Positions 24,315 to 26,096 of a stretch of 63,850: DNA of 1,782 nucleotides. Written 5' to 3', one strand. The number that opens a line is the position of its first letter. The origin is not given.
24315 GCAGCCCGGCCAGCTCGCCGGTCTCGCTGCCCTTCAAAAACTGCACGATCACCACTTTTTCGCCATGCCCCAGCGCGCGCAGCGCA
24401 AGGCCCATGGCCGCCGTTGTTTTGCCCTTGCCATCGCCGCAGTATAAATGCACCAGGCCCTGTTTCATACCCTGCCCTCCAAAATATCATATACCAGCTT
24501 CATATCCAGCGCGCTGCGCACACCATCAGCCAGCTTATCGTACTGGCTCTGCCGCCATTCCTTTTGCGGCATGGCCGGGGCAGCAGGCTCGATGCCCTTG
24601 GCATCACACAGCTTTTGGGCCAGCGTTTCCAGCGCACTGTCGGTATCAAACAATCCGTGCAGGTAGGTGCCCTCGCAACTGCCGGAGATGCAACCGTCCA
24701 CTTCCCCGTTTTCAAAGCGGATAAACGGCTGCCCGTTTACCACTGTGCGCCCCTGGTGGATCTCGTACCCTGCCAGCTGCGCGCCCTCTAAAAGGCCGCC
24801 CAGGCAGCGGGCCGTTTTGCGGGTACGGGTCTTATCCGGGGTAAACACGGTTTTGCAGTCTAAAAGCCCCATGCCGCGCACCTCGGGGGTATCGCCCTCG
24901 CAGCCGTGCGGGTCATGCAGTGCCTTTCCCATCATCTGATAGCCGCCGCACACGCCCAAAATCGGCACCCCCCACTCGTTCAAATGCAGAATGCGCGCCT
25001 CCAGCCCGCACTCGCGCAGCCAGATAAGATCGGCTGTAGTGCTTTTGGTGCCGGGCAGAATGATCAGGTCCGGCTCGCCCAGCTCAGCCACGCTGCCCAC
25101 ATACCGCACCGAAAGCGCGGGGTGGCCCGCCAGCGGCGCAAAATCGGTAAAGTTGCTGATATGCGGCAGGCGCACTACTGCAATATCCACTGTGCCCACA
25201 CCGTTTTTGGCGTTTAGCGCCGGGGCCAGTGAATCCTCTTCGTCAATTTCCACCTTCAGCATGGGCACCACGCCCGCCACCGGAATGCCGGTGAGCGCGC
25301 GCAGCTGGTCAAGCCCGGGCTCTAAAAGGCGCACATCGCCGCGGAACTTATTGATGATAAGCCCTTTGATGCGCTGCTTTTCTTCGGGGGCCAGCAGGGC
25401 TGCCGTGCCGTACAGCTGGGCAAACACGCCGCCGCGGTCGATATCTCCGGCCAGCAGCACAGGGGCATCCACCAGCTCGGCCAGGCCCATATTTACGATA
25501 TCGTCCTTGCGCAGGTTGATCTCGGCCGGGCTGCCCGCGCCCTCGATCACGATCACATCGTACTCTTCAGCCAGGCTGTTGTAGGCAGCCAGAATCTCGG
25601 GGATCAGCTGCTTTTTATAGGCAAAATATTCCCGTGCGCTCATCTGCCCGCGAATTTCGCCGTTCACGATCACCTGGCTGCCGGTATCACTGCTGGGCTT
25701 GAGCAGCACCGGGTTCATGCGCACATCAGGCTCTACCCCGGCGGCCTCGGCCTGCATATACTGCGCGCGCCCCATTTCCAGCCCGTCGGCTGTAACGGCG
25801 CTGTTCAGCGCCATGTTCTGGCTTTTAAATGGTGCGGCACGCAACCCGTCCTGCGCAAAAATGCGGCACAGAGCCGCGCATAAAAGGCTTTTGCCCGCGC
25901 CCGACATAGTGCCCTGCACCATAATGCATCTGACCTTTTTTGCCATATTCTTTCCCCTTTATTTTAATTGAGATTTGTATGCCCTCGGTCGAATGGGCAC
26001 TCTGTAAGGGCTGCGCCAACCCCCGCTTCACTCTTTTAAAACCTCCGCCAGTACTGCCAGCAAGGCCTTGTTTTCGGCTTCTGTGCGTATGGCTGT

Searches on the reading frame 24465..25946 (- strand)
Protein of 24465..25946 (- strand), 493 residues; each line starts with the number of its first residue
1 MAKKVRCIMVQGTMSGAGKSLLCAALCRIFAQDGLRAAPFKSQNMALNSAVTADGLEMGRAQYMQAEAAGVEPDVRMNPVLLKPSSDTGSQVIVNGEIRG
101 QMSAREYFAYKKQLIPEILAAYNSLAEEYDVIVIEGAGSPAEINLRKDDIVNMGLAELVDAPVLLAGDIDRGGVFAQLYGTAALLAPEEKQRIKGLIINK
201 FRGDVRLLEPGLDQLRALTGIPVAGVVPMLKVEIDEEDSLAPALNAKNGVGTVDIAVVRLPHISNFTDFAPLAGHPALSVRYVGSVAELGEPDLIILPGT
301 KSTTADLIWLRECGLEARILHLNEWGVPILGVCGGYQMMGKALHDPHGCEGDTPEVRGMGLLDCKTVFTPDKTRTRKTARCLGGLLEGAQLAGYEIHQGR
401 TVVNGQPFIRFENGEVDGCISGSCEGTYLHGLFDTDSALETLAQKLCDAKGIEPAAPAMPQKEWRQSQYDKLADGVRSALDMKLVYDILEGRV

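Call 48: find_encoding_contigs(protein=window:24465-25946:-, flank=3000, max_places=10)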
Protein window:24465-25946:- (493 aa): no gene with exactly this product is on record in the collection.
